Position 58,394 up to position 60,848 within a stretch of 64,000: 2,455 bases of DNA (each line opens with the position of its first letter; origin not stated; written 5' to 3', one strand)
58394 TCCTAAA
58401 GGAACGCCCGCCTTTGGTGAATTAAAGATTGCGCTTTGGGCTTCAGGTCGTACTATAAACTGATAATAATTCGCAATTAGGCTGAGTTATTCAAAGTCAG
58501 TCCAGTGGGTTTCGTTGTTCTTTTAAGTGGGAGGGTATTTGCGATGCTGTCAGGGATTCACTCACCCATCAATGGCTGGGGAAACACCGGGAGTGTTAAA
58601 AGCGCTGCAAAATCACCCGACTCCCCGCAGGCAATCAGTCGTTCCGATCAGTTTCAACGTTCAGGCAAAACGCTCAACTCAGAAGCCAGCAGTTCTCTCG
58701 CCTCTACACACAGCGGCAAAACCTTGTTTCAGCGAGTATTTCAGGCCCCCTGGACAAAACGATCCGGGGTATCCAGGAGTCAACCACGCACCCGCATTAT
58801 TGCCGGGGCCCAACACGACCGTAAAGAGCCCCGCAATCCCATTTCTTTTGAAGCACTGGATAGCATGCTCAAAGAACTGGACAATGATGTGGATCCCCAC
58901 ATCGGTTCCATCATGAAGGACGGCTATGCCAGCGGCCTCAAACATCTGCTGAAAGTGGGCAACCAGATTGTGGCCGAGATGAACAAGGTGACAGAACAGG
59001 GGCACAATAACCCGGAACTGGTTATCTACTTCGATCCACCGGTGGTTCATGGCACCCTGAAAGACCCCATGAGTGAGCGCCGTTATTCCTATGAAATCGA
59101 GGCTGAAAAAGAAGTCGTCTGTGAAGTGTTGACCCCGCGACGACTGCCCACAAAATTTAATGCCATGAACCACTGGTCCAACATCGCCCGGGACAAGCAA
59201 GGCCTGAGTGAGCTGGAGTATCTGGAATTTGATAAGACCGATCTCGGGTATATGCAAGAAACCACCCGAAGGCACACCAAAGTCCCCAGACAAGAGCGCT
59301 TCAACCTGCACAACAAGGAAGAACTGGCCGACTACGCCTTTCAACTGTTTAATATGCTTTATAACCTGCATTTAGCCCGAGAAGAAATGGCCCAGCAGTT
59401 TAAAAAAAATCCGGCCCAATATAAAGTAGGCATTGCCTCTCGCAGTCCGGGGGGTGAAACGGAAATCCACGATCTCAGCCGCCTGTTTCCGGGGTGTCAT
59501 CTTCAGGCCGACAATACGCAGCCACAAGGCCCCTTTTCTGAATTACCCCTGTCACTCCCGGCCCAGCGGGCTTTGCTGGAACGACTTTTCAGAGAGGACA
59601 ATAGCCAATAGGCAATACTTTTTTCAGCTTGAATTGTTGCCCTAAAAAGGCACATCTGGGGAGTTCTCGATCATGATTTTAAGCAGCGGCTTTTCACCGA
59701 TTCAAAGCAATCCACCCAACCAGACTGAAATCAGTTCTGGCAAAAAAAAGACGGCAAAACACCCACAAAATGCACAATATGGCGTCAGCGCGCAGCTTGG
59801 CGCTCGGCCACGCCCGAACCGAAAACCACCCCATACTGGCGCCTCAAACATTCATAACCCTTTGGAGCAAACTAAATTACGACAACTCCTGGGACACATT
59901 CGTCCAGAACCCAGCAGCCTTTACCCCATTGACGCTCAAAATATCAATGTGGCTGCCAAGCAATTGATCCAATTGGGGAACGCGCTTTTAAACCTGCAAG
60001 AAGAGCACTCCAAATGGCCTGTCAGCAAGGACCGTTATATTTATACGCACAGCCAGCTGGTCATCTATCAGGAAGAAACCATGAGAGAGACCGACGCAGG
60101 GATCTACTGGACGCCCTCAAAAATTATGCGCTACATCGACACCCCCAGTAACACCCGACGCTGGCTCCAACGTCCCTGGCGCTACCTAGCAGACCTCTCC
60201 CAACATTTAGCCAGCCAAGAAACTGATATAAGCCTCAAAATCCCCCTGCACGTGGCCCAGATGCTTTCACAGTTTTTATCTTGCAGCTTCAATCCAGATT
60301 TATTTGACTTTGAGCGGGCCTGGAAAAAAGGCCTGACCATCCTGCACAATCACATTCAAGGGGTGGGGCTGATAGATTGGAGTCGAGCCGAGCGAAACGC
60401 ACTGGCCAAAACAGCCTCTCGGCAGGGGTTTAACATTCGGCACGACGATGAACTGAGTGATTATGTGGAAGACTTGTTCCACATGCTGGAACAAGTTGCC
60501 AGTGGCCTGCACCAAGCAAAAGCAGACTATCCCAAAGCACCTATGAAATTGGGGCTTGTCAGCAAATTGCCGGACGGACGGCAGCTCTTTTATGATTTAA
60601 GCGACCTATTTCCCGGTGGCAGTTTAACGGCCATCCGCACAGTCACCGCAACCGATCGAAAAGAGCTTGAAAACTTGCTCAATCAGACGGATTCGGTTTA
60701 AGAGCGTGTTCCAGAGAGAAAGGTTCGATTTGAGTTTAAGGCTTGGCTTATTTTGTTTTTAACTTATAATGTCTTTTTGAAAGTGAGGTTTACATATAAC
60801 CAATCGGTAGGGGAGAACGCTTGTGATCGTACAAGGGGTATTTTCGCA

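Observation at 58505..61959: Three tandem, highly diverged paralogs of an uncharacterised protein family with shared N- and C-terminal motifs.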

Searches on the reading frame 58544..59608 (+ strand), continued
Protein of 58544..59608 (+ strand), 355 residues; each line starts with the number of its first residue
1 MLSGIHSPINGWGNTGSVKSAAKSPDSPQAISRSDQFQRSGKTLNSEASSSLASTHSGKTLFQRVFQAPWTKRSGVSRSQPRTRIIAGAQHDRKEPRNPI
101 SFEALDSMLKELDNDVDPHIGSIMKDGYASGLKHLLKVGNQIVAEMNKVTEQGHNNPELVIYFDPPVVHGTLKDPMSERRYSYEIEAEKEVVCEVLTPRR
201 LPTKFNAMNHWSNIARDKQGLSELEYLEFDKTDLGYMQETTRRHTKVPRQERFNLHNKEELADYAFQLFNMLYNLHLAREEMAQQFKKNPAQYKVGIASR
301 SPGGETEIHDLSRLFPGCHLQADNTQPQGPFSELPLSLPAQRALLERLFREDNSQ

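Call 99: find_encoding_contigs(protein=P0031, flank=9000, max_places=2)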
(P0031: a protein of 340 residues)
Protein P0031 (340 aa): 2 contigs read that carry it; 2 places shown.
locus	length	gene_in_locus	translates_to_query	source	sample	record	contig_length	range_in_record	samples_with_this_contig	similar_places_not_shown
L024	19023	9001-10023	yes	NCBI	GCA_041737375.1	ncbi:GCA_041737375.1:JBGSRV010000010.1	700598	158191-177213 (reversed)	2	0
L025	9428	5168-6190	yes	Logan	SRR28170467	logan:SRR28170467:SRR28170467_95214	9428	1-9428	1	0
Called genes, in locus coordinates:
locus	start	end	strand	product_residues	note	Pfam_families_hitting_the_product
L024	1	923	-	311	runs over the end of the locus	PF01619:Pro_dh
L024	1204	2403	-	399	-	PF02771:Acyl-CoA_dh_N, PF02770:Acyl-CoA_dh_M, PF00441:Acyl-CoA_dh_1, PF08028:Acyl-CoA_dh_2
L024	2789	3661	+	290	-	PF01618:MotA_ExbB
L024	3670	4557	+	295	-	PF13677:MotB_plug, PF00691:OmpA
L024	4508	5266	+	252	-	PF03748:FliL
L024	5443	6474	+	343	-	PF02154:FliM, PF01052:FliMN_C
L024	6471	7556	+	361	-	PF13690:CheX (faint), PF28396:SepQ_C (weak), PF01052:FliMN_C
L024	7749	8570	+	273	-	-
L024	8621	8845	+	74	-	PF02069:Metallothio_Pro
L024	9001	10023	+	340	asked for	-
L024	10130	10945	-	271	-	PF23441:SDR (weak), PF00106:adh_short, PF13561:adh_short_C2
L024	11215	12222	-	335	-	-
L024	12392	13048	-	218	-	PF03193:RsgA_GTPase (faint), PF00350:Dynamin_N (faint), PF01926:MMR_HSR1, PF02421:FeoB_N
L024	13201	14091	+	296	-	-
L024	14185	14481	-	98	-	-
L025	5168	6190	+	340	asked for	-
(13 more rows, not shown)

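Call 100: search_protein_families(library=pfam, proteins=[P0030, P0031, P0033, P0035, P0036, P0034, P0026, P0032, P0027, P0028], max_evalue=10)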
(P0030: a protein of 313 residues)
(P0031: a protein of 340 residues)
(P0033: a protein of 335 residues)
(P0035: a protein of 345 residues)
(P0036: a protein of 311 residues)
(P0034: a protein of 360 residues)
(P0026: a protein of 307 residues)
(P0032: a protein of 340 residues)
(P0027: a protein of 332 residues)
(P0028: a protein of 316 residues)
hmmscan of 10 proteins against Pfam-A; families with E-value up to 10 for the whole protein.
P0030 (313 aa): 0 families

P0031 (340 aa): 1 family
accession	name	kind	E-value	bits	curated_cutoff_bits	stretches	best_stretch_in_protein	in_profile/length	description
PF20388.3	DUF6683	-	0.0057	16.7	23.6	1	100-156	180-236/253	Family of unknown function (DUF6683)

P0033 (335 aa): 0 families

P0035 (345 aa): 0 families

P0036 (311 aa): 0 families

P0034 (360 aa): 0 families

P0026 (307 aa): 0 families

P0032 (340 aa): 0 families

P0027 (332 aa): 0 families

P0028 (316 aa): 0 families
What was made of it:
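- Tried and rejected: Pfam on ten distant members gave nothing apart from one sub-threshold hit to an uncharacterised family (DUF6683, E 0.006, below its cut-off) (call 100).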

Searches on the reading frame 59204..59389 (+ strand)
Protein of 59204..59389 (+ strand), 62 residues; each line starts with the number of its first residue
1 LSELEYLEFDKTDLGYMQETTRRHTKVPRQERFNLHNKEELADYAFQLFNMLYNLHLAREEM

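Call 53: search_solved_structures(query=A6, max_evalue=10, show_alignments=3)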
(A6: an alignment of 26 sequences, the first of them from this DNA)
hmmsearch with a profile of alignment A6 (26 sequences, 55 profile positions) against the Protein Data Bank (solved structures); distinct sequences matched with E-value up to 10: 32.
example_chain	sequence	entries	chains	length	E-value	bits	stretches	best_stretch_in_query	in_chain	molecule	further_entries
3kuo_A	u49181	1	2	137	0.18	15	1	27-52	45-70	Dehaloperoxidase A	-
2qfn_A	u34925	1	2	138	0.19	15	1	27-52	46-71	Dehaloperoxidase A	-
5v5r_B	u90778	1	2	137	0.21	14.8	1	27-51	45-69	Dehaloperoxidase A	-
1ew6_A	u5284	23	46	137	0.22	14.8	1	27-51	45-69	DEHALOPEROXIDASE | Dehaloperoxidase A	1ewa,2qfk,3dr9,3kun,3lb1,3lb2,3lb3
5vts_A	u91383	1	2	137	0.22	14.8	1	28-51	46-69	Dehaloperoxidase B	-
3mym_A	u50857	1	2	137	0.23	14.7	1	27-51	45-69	Dehaloperoxidase A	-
3myn_A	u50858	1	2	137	0.23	14.7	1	27-51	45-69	Dehaloperoxidase A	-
3ixf_A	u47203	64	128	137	0.23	14.7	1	28-51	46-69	Dehaloperoxidase B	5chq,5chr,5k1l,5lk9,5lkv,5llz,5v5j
4hsw_A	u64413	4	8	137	0.23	14.7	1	27-51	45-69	Dehaloperoxidase A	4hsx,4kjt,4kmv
7acp_A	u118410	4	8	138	0.24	14.7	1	28-51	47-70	Dehaloperoxidase B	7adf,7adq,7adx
5vtt_A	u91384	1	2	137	0.24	14.7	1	28-51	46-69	Dehaloperoxidase B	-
4kmw_A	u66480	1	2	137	0.24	14.6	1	28-51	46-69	Dehaloperoxidase A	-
4kn3_A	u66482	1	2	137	0.24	14.6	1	28-51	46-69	Dehaloperoxidase A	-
5v5q_A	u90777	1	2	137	0.24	14.6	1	28-51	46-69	Dehaloperoxidase B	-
1hl2_A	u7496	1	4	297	0.48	13.7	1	10-27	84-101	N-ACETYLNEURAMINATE LYASE SUBUNIT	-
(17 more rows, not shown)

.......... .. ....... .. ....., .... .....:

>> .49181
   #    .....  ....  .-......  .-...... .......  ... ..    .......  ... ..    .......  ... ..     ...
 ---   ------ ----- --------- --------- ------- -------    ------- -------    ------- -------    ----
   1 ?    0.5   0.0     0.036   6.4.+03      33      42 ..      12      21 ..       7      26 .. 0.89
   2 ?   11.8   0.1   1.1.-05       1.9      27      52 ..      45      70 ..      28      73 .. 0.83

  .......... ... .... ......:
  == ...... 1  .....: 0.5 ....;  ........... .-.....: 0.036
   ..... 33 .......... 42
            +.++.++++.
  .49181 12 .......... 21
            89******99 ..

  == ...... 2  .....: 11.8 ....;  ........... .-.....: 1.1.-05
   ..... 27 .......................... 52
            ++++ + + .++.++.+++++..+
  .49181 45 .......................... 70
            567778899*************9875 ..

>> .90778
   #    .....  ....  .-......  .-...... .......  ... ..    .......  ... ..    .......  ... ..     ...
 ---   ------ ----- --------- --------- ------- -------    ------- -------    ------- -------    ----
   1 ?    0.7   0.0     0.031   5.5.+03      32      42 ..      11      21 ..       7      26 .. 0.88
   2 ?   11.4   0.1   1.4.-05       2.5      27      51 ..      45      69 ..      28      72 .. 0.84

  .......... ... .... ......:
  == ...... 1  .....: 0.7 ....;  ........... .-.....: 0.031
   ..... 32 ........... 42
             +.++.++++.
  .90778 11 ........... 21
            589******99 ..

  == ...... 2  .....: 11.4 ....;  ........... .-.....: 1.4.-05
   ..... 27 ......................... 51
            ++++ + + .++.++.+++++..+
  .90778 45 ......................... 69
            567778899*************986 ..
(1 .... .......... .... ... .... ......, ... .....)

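Call 54: search_protein_families(library=pfam, alignment_id=A6, max_evalue=10)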
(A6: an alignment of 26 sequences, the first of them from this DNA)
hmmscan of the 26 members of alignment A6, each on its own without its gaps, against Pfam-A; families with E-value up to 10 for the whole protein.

A. member 1, seq(62 aa): 0 families

B. families by the number of members that match (of 26 scanned): 8 families
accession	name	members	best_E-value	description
PF15636.11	Tox-GHH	2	0.085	GHH signature containing HNH/Endo VII superfamily nuclease toxin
PF17767.7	NAPRTase_N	1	0.023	Nicotinate phosphoribosyltransferase (NAPRTase) N-terminal domain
PF15161.11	Neuropep_like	1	0.039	Neuropeptide-like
PF20027.4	DUF6435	1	0.044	Family of unknown function (DUF6435)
PF24227.1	DUF7443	1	0.1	Domain of unknown function (DUF7443)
PF15123.11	DUF4562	1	0.11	Domain of unknown function (DUF4562)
PF13475.11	DUF4116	1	0.17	Domain of unknown function (DUF4116)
PF08652.17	RAI1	1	0.17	RAI1 like PD-(D/E)XK nuclease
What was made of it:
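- Tried and rejected: Pfam on the unit-2 segments of 26 members gave no RHH family (call 54).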

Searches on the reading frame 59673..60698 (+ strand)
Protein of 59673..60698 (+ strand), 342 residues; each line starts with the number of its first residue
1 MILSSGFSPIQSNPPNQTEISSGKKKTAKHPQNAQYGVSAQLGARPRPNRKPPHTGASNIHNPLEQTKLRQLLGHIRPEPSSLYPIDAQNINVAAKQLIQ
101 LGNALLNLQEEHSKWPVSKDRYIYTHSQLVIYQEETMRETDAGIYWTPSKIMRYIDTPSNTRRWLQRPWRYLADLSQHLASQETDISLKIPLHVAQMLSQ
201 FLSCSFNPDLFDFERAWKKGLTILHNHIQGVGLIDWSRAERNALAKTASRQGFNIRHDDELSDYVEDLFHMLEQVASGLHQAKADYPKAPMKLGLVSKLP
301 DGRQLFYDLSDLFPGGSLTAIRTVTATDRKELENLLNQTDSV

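Call 7: search_protein_families(library=pfam, proteins=[window:59673-60698:+], max_evalue=1)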
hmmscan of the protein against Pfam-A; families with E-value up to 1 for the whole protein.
window:59673-60698:+ (342 aa): 0 families

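Call 18: search_protein_families(library=ncbifam, proteins=[window:59673-60698:+], max_evalue=1)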
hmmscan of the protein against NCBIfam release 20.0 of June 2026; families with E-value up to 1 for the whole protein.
window:59673-60698:+ (342 aa): 0 families

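Call 71: predict_structure(alignment_id=A8)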
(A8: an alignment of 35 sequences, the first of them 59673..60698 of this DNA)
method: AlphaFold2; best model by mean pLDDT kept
length: 342 residues; sequences in the alignment: 35
mean_pLDDT: 79.2   pTM: 0.72
mean pLDDT of the five models: 79.2, 77.9, 75.7, 74.0, 73.6
residues with pLDDT >= 90: 99; 70-90: 178; 50-70: 21; < 50: 44
segments of 3 or more residues with pLDDT < 50: 1-43
pLDDT, mean of each block of 10 residues (from residue 1): 35 38 38 41 50 64 88 84 81 91 93 78 87 88 85 94 84 88 89 87 76 80 88 88 92 89 93 95 92 92 89 80 78 81 59
secondary structure, 60 per line:
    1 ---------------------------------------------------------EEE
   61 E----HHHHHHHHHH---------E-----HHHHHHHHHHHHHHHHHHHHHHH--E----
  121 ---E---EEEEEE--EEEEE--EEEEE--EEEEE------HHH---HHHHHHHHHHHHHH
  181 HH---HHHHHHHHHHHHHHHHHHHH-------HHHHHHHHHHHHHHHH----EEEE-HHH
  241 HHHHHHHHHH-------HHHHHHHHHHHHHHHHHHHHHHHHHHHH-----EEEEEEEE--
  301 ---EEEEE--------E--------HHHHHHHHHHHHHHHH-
elements in order: E58-61 H66-75 H91-113 E128-133 E136-140 E143-147 E150-154 H167-182 H186-205 H213-228 E233-236 H238-250 H258-285 E291-298 E304-308 H326-341
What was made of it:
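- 60054..60134 (+): B: four-stranded beta-meander inserted between the two units (E128-154). Call 71
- On Ribbon-helix-helix (RHH/MetJ-Arc) superfamily, single-chain tandem type: Model B has E58-61/H66-75/H91-113 and E233-236/H238-250/H258-285 at pLDDT 80-95 (call 71).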

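Call 84: search_protein_families(library=phrogs, proteins=[window:59673-60698:+], max_evalue=1)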
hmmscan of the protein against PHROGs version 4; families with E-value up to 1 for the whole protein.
window:59673-60698:+ (342 aa): 1 family
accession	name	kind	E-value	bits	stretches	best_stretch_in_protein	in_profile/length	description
phrog_15214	-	unknown function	0.27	12.9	0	175-219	41-85/95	-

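Call 85: search_protein_families(library=padloc, proteins=[window:59673-60698:+], max_evalue=1)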
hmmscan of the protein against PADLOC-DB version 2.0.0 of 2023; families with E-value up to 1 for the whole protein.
window:59673-60698:+ (342 aa): 0 families
